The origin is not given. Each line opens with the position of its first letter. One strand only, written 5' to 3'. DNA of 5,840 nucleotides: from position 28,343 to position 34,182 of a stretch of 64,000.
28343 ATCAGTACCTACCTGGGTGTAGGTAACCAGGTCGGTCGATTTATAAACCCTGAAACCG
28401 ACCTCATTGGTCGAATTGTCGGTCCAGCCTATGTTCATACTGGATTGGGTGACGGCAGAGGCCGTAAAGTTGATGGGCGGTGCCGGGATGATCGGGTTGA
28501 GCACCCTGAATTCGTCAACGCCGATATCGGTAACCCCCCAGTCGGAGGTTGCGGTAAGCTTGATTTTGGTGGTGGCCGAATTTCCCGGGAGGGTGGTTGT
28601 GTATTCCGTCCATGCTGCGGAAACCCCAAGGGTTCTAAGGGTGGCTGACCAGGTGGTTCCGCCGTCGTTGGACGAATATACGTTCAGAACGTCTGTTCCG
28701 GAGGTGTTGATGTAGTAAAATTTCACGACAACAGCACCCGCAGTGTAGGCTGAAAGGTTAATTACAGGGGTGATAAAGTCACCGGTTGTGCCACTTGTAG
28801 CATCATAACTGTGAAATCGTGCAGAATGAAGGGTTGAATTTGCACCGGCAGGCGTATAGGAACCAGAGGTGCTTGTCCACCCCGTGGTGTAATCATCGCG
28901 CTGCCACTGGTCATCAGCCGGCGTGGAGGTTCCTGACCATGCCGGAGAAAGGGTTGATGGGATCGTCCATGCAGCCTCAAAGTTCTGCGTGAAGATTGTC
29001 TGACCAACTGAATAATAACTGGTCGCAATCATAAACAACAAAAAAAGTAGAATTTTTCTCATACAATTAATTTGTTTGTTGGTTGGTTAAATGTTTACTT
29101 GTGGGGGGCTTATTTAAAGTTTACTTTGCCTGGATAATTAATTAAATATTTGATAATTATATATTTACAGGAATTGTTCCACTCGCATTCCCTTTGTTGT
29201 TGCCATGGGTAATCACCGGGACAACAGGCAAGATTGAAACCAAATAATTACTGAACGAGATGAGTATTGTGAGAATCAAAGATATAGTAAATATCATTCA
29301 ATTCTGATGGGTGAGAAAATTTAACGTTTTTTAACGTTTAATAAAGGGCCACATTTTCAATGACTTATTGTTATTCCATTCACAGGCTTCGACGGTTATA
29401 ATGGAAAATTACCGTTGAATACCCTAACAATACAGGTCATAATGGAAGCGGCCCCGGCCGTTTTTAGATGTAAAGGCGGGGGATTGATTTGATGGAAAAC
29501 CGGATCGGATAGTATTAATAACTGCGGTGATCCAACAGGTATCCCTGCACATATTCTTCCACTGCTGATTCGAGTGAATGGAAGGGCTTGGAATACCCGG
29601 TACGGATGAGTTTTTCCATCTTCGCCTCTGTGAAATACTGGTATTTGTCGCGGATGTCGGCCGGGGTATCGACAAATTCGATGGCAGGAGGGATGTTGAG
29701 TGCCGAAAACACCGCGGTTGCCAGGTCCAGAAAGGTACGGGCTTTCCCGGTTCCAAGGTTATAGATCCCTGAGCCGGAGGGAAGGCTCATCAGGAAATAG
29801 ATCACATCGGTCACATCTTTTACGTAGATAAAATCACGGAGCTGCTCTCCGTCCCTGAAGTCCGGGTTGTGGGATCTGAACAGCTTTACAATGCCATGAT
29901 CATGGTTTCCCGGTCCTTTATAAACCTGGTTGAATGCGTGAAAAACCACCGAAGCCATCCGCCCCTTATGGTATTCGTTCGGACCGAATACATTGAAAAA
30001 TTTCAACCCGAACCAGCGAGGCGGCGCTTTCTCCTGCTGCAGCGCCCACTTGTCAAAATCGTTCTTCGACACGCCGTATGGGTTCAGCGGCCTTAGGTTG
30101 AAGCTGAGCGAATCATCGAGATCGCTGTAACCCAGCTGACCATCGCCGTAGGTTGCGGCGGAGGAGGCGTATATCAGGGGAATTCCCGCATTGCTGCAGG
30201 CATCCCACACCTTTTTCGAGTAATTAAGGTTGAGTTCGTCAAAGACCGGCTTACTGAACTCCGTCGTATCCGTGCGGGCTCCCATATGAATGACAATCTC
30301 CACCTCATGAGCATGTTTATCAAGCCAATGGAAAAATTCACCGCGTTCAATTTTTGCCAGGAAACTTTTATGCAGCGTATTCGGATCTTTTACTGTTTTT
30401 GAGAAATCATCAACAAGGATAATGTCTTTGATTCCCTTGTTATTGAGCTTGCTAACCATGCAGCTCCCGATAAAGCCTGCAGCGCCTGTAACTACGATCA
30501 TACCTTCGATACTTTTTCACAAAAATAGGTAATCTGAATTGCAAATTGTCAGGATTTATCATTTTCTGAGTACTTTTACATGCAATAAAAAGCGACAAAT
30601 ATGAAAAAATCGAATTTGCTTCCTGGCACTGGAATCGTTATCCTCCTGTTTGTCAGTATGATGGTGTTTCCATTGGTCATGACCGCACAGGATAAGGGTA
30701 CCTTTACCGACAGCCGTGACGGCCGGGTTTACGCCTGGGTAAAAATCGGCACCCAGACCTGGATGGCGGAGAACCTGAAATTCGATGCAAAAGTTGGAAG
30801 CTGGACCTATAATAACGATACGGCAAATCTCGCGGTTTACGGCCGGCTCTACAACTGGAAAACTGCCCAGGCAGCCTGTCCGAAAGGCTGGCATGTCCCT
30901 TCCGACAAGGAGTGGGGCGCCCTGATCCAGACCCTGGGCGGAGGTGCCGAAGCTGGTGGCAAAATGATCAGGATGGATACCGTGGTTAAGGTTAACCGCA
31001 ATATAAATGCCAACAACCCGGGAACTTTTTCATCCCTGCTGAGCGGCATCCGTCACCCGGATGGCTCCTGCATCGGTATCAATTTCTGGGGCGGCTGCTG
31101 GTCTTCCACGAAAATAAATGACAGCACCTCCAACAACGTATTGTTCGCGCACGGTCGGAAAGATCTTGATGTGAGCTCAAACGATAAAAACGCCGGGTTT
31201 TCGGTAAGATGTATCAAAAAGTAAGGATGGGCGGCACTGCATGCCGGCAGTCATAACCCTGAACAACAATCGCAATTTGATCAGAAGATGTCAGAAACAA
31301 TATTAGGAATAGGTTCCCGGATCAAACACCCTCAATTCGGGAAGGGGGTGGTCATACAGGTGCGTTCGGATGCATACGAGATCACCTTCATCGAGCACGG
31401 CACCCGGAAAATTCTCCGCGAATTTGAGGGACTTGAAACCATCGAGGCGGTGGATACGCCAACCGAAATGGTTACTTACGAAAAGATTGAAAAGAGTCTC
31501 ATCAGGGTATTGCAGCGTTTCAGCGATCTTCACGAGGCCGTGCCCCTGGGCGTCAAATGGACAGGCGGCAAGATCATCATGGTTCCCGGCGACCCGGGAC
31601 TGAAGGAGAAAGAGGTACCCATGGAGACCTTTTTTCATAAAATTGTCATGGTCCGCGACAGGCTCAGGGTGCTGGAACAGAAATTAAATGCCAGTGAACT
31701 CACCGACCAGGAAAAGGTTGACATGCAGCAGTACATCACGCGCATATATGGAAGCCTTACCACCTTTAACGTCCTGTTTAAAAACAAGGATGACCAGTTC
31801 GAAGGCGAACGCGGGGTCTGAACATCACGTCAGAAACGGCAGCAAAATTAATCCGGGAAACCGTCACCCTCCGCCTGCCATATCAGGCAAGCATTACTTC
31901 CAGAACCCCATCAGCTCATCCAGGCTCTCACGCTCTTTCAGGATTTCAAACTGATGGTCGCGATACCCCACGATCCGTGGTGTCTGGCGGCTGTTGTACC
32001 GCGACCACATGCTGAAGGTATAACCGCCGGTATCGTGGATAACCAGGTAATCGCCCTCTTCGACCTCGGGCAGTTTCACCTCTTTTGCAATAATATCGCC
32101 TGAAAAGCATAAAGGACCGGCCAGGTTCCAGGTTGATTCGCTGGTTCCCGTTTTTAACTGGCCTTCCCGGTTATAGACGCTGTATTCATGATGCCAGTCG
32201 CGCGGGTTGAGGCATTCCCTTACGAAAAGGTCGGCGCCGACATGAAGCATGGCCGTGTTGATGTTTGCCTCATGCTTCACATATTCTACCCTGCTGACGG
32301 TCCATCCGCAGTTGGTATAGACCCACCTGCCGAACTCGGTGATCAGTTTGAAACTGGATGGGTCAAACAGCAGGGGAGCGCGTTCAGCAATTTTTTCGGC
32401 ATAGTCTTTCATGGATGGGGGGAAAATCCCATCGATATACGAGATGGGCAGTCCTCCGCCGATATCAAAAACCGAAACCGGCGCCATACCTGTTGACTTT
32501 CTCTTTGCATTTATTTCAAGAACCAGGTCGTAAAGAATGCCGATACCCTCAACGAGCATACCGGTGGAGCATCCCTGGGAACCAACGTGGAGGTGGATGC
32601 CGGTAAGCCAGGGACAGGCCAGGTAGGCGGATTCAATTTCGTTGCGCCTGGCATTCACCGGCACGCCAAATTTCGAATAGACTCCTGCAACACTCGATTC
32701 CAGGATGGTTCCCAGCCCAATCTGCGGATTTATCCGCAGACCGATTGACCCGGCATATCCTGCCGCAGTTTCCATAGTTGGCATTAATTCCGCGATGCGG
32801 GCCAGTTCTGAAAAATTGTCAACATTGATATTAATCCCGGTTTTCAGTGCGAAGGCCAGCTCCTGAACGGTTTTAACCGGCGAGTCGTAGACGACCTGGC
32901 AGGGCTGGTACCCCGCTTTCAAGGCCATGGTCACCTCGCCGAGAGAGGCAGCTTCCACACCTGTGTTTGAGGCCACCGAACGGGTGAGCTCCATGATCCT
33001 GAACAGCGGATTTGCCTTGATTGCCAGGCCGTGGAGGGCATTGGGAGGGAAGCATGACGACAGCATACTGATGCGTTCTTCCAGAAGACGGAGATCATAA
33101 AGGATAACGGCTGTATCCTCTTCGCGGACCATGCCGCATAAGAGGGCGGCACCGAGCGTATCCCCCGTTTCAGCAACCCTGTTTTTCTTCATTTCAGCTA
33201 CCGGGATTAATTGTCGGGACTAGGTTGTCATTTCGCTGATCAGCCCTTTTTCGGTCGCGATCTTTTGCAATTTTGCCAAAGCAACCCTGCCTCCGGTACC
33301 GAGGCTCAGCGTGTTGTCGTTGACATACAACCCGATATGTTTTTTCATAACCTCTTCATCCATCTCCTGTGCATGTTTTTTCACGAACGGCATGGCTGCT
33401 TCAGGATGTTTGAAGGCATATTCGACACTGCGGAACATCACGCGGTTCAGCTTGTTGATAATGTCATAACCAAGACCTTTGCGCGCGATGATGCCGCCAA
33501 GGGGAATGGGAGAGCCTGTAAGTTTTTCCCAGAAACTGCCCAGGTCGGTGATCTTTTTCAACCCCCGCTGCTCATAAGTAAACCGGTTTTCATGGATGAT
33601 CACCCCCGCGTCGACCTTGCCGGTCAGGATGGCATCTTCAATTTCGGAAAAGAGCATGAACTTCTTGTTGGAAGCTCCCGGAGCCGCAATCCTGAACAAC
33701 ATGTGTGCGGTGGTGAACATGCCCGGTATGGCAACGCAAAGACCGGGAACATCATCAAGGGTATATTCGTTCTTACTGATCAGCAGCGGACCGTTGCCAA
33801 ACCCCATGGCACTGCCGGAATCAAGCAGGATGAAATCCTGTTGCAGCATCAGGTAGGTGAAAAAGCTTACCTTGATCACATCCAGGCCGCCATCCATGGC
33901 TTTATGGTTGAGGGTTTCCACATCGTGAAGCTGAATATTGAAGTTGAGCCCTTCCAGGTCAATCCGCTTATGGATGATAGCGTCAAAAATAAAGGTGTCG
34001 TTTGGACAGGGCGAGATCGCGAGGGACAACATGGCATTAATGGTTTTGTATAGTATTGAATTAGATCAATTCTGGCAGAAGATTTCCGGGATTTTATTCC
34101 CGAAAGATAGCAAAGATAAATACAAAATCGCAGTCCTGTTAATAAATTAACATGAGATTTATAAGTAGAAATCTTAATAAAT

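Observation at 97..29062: A 27-kb head-to-tail array of five giant T9SS cargo paralogs shares one fixed C-terminal grammar but has unrelated N-terminal heads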

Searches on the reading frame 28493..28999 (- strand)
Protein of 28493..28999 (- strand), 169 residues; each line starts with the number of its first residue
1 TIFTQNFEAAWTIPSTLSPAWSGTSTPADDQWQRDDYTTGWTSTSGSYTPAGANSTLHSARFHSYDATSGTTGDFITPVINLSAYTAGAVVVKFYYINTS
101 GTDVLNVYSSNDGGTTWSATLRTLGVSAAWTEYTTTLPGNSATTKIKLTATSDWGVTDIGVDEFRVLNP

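Call 80: search_solved_structures(query=A5, max_evalue=10)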
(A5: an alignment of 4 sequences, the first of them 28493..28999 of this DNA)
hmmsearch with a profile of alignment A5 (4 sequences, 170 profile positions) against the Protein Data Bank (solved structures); distinct sequences matched with E-value up to 10: 4.
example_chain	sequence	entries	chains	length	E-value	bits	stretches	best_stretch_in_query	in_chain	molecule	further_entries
4itc_A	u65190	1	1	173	0.057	17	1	2-167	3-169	Lys-gingipain W83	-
9qk0_F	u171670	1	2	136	0.071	16.7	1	76-165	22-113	a2VHH25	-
9g5l_B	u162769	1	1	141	0.15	15.6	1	82-159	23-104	Nanobody 10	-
3km5_A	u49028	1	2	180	5.6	10.5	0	3-120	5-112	Lysine specific cysteine protease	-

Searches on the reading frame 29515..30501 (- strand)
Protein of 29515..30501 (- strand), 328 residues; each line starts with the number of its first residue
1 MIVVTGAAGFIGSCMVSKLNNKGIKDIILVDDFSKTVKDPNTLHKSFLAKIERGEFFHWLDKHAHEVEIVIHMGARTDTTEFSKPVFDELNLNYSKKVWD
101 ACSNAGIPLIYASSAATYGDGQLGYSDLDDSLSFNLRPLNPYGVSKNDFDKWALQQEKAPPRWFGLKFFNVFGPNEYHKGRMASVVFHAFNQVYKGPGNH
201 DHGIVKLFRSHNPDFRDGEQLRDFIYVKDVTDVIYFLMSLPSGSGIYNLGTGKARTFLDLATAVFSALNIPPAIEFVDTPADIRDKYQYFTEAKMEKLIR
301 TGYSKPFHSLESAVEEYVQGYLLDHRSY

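Call 10: search_protein_families(library=pfam, proteins=[window:29515-30501:-], max_evalue=0.001)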
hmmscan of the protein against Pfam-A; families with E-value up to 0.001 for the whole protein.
window:29515-30501:- (328 aa): 5 families
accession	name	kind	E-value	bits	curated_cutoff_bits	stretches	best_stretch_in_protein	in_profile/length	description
PF01370.27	Epimerase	-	1.1e-33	117.1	20.9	1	2-250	1-240/240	NAD dependent epimerase/dehydratase family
PF01073.25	3Beta_HSD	-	7.8e-11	42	22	1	3-147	1-151/280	3-beta hydroxysteroid dehydrogenase/isomerase family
PF16363.11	GDP_Man_Dehyd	-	2.3e-10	40.9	27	1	4-270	2-268/332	GDP-mannose 4,6 dehydratase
PF04321.23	RmlD_sub_bind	-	2.3e-09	37.2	27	1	2-157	3-140/287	RmlD substrate binding domain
PF07993.18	NAD_binding_4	-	0.0001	22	20.1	0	61-120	83-143/258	Male sterility protein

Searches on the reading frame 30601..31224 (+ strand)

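Call 10: search_protein_families(library=pfam, proteins=[window:30601-31224:+], max_evalue=0.001)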
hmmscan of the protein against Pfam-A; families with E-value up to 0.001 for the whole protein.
window:30601-31224:+ (207 aa): 1 family
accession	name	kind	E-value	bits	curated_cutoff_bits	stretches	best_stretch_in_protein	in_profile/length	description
PF09603.15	Fib_succ_major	-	3.3e-31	109.4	33.9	1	47-206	1-187/187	Fibrobacter succinogenes major domain (Fib_succ_major)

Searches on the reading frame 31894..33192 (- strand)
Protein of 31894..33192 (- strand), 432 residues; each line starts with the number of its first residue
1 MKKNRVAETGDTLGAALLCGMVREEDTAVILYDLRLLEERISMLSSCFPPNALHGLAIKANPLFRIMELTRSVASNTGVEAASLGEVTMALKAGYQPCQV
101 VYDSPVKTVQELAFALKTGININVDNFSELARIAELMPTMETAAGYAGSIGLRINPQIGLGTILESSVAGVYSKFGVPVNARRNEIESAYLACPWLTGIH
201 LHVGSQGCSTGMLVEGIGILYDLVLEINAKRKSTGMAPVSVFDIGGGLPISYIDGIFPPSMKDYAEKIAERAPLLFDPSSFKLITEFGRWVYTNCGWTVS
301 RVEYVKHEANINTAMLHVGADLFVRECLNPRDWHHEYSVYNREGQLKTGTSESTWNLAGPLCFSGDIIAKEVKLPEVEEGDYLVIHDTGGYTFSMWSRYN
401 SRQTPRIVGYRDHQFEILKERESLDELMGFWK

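Call 10: search_protein_families(library=pfam, proteins=[window:31894-33192:-], max_evalue=0.001)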
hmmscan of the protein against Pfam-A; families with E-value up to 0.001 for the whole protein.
window:31894-33192:- (432 aa): 2 families
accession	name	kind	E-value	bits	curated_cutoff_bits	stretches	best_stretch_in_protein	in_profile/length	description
PF02784.22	Orn_Arg_deC_N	-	2.2e-30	106.3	23.4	1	37-291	4-245/247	Pyridoxal-dependent decarboxylase, pyridoxal binding domain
PF00278.28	Orn_DAP_Arg_deC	-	1.3e-16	61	23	1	290-389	2-95/95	Pyridoxal-dependent decarboxylase, C-terminal sheet domain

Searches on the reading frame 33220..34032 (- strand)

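Call 10: search_protein_families(library=pfam, proteins=[window:33220-34032:-], max_evalue=0.001)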
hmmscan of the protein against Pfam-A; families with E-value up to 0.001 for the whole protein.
window:33220-34032:- (270 aa): 1 family
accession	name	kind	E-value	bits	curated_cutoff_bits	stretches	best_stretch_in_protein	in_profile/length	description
PF02621.19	VitK2_biosynth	-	1.8e-69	234.5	26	1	2-260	1-251/252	Menaquinone biosynthesis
